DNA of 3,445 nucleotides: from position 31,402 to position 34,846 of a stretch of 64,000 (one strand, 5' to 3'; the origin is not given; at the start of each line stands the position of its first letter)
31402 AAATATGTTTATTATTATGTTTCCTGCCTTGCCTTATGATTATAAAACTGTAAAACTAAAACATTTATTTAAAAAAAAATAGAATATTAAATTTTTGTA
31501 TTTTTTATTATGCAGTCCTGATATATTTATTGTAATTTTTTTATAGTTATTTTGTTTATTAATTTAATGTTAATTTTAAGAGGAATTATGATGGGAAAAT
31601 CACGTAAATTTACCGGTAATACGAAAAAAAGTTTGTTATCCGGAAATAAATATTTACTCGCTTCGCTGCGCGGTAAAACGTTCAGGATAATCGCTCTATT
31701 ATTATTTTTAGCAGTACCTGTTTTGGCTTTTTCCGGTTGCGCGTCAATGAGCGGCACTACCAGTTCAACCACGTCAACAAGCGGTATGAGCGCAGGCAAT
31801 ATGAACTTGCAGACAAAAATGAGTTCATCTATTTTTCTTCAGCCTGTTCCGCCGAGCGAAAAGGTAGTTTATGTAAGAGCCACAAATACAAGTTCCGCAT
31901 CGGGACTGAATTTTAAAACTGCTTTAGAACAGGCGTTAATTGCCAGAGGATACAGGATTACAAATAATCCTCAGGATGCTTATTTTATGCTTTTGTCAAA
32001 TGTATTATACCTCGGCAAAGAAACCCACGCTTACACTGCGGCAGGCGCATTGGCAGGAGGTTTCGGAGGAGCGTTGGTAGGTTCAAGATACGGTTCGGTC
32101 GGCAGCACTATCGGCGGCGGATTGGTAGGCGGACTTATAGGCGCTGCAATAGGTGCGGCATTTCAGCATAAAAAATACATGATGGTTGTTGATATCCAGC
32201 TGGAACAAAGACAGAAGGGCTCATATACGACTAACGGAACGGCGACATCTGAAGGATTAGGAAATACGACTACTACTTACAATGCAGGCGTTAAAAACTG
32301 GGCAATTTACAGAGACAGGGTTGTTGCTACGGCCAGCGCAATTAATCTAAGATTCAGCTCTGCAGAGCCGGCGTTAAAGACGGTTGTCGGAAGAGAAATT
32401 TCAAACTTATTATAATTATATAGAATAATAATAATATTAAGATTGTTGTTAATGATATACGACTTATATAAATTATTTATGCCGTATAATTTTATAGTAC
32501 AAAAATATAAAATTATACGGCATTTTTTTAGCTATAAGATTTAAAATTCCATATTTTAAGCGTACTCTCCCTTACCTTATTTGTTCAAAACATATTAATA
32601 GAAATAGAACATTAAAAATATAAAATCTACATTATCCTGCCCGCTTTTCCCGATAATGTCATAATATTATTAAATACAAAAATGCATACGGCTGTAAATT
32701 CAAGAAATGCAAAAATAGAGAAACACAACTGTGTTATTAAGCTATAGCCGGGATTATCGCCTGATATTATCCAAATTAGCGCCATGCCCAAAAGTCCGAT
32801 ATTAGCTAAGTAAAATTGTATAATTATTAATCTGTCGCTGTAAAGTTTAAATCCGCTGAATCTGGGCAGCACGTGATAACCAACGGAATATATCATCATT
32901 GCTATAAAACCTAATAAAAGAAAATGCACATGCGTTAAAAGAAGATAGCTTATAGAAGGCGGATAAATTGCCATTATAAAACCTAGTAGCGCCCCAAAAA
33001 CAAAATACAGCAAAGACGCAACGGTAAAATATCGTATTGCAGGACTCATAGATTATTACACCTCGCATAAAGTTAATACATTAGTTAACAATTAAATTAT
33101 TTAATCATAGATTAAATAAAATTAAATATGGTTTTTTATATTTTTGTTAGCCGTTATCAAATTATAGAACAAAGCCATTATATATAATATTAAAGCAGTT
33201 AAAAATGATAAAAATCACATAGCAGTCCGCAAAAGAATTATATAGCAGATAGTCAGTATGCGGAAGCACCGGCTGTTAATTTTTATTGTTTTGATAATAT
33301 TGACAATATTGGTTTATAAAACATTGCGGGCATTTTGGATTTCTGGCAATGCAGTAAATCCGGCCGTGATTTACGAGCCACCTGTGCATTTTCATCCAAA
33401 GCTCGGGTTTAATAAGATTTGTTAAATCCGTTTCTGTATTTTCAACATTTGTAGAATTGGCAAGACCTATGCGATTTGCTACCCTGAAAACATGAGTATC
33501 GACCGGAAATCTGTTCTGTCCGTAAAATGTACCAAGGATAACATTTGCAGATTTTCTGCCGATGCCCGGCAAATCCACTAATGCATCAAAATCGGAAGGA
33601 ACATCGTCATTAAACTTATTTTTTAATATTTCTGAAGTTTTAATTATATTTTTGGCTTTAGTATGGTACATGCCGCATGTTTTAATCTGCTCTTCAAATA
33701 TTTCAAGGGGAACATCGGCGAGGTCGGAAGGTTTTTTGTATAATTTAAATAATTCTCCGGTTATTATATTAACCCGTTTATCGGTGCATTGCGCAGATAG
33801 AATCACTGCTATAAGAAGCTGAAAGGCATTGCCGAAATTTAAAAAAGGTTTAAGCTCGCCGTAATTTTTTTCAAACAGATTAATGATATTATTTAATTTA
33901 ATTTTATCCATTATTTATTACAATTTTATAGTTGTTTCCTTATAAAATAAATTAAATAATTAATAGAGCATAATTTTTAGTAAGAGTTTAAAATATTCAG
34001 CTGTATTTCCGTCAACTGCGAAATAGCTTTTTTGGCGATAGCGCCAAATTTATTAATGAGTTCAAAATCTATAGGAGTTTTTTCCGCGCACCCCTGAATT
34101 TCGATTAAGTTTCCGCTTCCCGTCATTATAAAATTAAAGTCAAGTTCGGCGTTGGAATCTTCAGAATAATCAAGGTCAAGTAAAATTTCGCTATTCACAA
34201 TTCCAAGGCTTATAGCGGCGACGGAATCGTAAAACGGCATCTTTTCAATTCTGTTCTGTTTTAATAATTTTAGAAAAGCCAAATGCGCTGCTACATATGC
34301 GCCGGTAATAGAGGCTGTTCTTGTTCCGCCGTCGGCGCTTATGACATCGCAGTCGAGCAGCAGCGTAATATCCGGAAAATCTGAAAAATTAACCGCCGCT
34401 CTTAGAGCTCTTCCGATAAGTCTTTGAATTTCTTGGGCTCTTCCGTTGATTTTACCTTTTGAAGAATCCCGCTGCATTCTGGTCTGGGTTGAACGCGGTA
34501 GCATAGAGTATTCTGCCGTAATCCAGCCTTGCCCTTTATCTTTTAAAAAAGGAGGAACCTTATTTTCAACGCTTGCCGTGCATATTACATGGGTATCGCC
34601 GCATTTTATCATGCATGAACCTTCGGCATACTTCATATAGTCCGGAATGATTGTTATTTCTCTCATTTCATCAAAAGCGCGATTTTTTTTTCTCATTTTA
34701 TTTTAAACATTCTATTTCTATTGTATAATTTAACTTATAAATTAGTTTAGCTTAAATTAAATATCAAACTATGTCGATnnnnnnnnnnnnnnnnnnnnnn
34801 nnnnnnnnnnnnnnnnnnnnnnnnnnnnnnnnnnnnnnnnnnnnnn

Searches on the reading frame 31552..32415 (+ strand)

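Call 5: search_protein_families(library=pfam, proteins=[window:31552-32415:+], max_evalue=0.01)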
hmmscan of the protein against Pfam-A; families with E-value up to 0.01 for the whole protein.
window:31552-32415:+ (287 aa): 3 families
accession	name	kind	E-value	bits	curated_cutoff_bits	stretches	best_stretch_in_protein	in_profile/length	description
PF05818.17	TraT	-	2.1e-52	178.4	31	1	83-286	1-213/214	Enterobacterial TraT complement resistance protein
PF05433.20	Rick_17kDa_Anti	-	0.00016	22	24.2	1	161-201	2-43/43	Glycine zipper 2TM domain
PF13488.11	Gly-zipper_Omp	-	0.00026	21.3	25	1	163-206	4-44/46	Glycine zipper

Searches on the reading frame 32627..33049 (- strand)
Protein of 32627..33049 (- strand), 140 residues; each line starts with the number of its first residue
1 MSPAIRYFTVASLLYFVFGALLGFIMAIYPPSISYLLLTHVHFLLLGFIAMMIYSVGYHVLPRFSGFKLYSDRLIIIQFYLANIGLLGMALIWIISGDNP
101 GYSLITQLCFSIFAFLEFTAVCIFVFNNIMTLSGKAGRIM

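Call 35: search_protein_families(library=pfam, proteins=[window:32627-33049:-], max_evalue=0.00001)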
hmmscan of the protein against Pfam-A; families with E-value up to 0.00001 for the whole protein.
window:32627-33049:- (140 aa): 1 family
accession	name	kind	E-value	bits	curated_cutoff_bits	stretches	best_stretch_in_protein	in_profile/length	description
PF00115.25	COX1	-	5.6e-11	42.4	34.8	1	7-97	309-402/436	Cytochrome C and Quinol oxidase polypeptide I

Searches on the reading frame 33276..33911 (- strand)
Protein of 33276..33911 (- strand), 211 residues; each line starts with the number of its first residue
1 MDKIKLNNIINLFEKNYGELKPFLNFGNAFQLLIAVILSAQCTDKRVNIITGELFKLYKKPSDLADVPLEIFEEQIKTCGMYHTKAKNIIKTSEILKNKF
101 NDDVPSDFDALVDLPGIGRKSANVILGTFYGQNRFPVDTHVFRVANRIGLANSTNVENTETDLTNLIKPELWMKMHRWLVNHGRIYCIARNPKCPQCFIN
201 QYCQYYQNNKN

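Call 35: search_protein_families(library=pfam, proteins=[window:33276-33911:-], max_evalue=0.00001)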
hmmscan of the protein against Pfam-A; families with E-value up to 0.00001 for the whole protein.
window:33276-33911:- (211 aa): 2 families
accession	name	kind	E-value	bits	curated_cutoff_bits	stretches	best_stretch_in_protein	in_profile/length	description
PF00730.31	HhH-GPD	-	1.3e-23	83.8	26.2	1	34-169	1-108/108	HhH-GPD superfamily base excision DNA repair protein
PF00633.29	HHH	-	5.5e-06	26.4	24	0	100-126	2-28/30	Helix-hairpin-helix motif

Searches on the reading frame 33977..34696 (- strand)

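Call 35: search_protein_families(library=pfam, proteins=[window:33977-34696:-], max_evalue=0.00001)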
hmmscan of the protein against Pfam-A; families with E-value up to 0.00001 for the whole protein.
window:33977-34696:- (239 aa): 2 families
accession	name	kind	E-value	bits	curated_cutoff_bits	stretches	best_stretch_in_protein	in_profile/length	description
PF01138.27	RNase_PH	-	1.7e-26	93.6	25.5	1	10-136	1-123/130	3' exoribonuclease family, domain 1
PF03725.20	RNase_PH_C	-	2e-09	37.7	20.8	1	158-223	2-66/67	3' exoribonuclease family, domain 2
